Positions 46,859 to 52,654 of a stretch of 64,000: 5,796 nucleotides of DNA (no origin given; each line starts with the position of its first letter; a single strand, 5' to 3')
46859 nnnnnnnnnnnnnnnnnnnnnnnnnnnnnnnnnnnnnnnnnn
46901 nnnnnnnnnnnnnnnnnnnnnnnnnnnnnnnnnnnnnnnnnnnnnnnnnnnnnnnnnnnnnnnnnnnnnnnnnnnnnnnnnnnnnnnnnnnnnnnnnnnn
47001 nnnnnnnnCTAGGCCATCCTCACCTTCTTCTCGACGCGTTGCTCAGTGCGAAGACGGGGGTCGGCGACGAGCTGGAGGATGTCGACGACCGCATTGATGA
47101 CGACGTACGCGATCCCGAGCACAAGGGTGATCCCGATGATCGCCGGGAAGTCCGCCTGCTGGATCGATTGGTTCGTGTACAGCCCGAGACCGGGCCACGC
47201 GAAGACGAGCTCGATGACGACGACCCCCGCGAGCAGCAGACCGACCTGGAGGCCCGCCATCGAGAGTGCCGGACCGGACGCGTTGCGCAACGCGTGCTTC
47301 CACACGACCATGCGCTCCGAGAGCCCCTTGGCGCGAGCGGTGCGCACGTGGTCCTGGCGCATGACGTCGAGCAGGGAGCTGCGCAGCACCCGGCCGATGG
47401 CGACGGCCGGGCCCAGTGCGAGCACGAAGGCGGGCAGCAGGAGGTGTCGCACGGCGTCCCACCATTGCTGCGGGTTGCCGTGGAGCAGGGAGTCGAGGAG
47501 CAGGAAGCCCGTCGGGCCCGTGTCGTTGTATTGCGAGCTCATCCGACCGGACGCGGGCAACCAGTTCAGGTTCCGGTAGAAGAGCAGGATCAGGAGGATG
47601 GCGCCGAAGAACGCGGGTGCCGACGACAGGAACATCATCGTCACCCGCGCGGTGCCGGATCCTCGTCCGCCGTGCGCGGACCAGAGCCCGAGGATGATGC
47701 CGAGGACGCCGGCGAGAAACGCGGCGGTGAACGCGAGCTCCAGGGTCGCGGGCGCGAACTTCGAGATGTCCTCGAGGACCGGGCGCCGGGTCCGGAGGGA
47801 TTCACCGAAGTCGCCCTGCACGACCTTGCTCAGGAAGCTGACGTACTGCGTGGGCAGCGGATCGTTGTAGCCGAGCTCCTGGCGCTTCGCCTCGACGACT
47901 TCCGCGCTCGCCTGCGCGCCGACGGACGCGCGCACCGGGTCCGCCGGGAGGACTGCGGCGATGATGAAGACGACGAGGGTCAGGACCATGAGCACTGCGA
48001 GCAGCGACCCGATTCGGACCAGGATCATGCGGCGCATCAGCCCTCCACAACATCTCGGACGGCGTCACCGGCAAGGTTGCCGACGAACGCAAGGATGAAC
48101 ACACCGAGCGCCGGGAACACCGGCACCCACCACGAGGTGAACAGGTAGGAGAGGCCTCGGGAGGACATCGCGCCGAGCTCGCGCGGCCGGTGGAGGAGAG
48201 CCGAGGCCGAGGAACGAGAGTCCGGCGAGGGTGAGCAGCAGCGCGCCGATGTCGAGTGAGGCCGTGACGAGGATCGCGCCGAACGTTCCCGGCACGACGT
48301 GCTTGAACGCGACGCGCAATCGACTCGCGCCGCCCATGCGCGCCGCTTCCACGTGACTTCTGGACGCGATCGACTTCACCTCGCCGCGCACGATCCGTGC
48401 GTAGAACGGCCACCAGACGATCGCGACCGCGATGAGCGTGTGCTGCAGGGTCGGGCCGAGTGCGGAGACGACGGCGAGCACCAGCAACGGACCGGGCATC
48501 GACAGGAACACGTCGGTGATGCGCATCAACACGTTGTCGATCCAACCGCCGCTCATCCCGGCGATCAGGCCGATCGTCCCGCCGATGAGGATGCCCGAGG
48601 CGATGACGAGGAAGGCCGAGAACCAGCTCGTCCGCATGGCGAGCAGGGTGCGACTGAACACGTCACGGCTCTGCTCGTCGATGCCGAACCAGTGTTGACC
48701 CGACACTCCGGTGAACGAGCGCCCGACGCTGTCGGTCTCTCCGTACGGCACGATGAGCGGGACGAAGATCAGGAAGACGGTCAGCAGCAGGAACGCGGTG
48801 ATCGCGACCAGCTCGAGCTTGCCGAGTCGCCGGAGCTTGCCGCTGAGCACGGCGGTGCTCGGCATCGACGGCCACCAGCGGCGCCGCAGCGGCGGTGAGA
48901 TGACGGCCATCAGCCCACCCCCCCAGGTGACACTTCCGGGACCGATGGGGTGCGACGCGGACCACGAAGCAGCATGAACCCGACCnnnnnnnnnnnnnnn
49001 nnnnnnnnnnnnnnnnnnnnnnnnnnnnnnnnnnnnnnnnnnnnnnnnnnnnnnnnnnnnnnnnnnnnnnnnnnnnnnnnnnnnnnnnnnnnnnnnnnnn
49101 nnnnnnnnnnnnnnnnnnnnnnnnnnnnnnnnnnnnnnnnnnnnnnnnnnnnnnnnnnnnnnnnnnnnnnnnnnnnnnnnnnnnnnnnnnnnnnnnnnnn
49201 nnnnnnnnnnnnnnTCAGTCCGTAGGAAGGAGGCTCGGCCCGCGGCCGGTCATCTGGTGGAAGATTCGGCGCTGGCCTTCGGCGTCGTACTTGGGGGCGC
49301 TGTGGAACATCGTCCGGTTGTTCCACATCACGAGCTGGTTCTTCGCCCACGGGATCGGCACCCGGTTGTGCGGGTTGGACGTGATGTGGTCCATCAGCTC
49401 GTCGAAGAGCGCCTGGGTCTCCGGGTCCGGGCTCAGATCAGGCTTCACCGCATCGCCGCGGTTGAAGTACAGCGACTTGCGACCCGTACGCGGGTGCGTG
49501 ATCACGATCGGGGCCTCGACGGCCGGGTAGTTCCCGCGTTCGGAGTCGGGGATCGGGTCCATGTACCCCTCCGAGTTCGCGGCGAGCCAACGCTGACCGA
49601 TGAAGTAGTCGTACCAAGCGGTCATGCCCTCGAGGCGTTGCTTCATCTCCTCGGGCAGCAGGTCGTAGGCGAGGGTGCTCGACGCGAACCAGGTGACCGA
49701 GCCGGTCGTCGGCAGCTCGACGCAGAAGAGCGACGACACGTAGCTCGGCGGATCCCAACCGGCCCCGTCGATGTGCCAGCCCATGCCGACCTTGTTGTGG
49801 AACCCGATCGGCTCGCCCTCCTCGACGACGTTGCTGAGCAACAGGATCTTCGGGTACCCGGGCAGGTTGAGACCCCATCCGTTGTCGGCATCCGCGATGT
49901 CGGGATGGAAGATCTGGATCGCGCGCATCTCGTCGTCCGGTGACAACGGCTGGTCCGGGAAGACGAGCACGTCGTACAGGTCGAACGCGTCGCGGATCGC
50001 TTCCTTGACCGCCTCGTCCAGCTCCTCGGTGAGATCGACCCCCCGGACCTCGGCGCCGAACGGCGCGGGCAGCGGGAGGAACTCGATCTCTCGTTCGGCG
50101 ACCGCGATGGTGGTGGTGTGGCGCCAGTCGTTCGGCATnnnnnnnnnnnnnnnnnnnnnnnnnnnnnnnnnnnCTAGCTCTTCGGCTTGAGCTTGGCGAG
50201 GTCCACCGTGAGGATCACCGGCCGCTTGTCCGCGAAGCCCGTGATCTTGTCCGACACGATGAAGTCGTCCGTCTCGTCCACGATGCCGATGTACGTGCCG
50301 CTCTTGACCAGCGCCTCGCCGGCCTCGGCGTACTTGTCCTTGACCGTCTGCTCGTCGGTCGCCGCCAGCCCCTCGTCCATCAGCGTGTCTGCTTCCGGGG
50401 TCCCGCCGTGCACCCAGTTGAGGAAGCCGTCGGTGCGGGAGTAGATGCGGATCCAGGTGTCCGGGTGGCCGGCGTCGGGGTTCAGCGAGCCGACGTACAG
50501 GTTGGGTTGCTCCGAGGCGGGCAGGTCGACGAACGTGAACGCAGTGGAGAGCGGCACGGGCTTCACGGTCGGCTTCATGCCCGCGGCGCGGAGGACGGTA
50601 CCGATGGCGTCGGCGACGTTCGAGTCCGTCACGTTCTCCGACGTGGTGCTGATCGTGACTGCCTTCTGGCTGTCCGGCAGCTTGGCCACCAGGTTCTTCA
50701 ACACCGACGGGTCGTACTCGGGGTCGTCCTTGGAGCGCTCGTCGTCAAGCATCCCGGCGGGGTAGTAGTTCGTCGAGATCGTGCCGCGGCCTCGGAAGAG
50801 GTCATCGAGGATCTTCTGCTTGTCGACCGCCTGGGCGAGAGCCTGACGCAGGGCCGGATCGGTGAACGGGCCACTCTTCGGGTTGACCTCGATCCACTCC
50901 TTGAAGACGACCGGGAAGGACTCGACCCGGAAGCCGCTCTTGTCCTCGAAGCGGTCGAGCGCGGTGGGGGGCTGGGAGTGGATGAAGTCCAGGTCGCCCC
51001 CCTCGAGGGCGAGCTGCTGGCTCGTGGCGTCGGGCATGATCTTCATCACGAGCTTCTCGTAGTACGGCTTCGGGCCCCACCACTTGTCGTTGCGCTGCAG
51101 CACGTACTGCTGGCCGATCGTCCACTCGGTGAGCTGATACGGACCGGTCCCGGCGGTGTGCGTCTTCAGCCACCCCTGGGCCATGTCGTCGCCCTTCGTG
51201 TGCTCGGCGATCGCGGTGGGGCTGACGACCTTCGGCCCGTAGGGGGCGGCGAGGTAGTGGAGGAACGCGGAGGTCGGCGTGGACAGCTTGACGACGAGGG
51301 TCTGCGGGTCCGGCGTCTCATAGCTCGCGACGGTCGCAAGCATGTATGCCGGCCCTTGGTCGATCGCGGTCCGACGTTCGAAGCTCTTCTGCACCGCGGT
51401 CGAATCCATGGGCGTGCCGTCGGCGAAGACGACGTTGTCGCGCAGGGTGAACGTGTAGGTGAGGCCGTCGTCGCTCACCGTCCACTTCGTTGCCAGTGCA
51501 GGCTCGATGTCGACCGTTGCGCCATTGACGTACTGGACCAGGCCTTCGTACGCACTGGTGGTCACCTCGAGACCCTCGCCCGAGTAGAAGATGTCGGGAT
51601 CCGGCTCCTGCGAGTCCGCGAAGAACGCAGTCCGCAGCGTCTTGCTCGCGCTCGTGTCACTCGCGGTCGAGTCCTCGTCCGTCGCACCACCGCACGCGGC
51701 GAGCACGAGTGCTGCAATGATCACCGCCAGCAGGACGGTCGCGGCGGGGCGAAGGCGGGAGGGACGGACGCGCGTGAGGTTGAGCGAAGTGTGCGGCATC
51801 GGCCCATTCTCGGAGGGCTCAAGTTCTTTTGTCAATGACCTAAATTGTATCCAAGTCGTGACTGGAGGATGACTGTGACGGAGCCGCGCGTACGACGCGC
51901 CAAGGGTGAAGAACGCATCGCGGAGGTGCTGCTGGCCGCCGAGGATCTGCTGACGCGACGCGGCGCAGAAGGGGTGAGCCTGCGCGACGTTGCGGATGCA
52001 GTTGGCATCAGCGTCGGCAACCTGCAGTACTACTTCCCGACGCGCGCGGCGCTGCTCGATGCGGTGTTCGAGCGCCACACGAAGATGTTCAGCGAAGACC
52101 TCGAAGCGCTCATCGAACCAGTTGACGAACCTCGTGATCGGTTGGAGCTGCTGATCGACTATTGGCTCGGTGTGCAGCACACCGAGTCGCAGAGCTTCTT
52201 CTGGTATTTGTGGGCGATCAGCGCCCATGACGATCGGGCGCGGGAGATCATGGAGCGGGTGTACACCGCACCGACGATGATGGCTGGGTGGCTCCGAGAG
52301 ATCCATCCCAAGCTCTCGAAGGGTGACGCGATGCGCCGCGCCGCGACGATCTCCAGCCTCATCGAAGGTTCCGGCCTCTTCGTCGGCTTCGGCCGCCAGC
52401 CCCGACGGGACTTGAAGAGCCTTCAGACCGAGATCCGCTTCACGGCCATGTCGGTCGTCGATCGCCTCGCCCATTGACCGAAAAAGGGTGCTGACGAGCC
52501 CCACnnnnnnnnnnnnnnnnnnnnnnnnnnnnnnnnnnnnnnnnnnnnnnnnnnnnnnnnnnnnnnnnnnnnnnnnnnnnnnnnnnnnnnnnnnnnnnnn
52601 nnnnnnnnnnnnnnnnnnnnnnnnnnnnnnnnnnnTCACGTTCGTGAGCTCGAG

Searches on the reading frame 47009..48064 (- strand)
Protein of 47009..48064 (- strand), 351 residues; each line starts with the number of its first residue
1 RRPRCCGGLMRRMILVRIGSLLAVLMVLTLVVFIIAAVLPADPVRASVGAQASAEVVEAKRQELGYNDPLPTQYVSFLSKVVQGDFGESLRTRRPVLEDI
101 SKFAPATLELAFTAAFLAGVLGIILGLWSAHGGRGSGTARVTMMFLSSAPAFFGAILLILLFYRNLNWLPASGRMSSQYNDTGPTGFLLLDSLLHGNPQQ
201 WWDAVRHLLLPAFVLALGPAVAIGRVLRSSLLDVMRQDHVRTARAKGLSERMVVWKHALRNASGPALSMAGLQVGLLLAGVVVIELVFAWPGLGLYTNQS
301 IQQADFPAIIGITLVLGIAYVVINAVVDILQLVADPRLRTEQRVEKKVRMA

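Call 12: search_protein_families(library=pfam, proteins=[window:47009-48064:-], max_evalue=0.001)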
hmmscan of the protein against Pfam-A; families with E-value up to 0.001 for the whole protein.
window:47009-48064:- (351 aa): 2 families
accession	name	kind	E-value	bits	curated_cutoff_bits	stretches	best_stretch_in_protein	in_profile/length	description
PF00528.27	BPD_transp_1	-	3.4e-40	138.2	26.4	1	122-339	1-183/184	Binding-protein-dependent transport system inner membrane component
PF19300.4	BPD_transp_1_N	-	1.4e-13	51.5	23.8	1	10-85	1-76/114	Binding-prot-dependent transport system membrane comp, N-term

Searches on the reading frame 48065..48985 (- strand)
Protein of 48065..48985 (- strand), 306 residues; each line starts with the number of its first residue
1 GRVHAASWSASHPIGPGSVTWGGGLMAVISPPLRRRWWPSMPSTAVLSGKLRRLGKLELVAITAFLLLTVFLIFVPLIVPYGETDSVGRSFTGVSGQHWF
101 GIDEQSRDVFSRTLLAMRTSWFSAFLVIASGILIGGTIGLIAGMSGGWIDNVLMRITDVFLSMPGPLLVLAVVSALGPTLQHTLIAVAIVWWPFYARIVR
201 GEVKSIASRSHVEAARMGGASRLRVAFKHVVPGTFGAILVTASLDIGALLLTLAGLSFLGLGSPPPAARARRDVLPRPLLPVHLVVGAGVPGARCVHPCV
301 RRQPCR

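Call 12: search_protein_families(library=pfam, proteins=[window:48065-48985:-], max_evalue=0.001)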
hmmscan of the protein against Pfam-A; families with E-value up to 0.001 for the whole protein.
window:48065-48985:- (306 aa): 1 family
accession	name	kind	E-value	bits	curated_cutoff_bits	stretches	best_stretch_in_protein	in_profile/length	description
PF00528.27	BPD_transp_1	-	1.9e-26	93.3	26.4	1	135-273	1-149/184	Binding-protein-dependent transport system inner membrane component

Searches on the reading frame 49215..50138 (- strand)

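Call 12: search_protein_families(library=pfam, proteins=[window:49215-50138:-], max_evalue=0.001)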
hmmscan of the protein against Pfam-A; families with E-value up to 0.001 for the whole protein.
window:49215-50138:- (307 aa): 1 family
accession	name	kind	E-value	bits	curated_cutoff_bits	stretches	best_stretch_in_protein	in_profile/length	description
PF02668.22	TauD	-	3.1e-52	178.5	27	1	20-296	2-266/267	Taurine catabolism dioxygenase TauD, TfdA family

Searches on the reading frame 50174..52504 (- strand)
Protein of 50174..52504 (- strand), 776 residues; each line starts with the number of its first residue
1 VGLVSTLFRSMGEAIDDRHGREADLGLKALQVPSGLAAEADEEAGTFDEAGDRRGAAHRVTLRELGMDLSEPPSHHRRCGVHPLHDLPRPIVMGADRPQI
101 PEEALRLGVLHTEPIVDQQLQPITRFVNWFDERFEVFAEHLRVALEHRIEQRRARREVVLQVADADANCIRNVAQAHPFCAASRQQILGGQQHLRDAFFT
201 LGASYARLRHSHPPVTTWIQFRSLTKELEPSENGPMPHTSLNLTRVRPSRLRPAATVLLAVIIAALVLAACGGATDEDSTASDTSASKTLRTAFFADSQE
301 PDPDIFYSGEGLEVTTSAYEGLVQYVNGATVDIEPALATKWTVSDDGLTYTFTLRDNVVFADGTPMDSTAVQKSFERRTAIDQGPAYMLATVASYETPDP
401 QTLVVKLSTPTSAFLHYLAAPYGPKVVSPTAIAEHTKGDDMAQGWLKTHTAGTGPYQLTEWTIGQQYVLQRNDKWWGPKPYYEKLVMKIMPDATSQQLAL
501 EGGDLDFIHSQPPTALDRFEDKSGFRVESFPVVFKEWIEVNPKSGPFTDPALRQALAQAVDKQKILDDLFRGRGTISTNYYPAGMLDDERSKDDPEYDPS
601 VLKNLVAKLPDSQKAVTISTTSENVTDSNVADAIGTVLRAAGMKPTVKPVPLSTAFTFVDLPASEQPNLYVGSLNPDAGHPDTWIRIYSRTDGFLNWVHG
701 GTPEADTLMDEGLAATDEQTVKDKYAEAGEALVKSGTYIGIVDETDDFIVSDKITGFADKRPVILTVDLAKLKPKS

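Call 12: search_protein_families(library=pfam, proteins=[window:50174-52504:-], max_evalue=0.001)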
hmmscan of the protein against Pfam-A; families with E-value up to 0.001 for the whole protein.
window:50174-52504:- (776 aa): 1 family
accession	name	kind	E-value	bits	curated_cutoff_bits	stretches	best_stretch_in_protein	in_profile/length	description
PF00496.27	SBP_bac_5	-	4.1e-73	247.1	32.4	1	333-691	2-363/368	Bacterial extracellular solute-binding proteins, family 5 Middle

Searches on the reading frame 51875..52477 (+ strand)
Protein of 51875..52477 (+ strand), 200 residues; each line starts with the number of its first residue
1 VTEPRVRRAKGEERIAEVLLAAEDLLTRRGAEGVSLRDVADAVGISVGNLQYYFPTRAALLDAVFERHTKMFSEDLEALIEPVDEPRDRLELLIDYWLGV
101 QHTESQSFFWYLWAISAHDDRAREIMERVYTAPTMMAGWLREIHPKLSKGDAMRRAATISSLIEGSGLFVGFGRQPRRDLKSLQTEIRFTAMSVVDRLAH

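Call 63: search_protein_families(library=pfam, proteins=[window:51875-52477:+], max_evalue=0.001)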
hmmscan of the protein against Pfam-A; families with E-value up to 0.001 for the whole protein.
window:51875-52477:+ (200 aa): 1 family
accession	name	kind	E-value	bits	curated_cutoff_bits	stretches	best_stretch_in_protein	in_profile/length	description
PF00440.29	TetR_N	-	1.4e-10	41.2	24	1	19-64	2-47/47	Bacterial regulatory proteins, tetR family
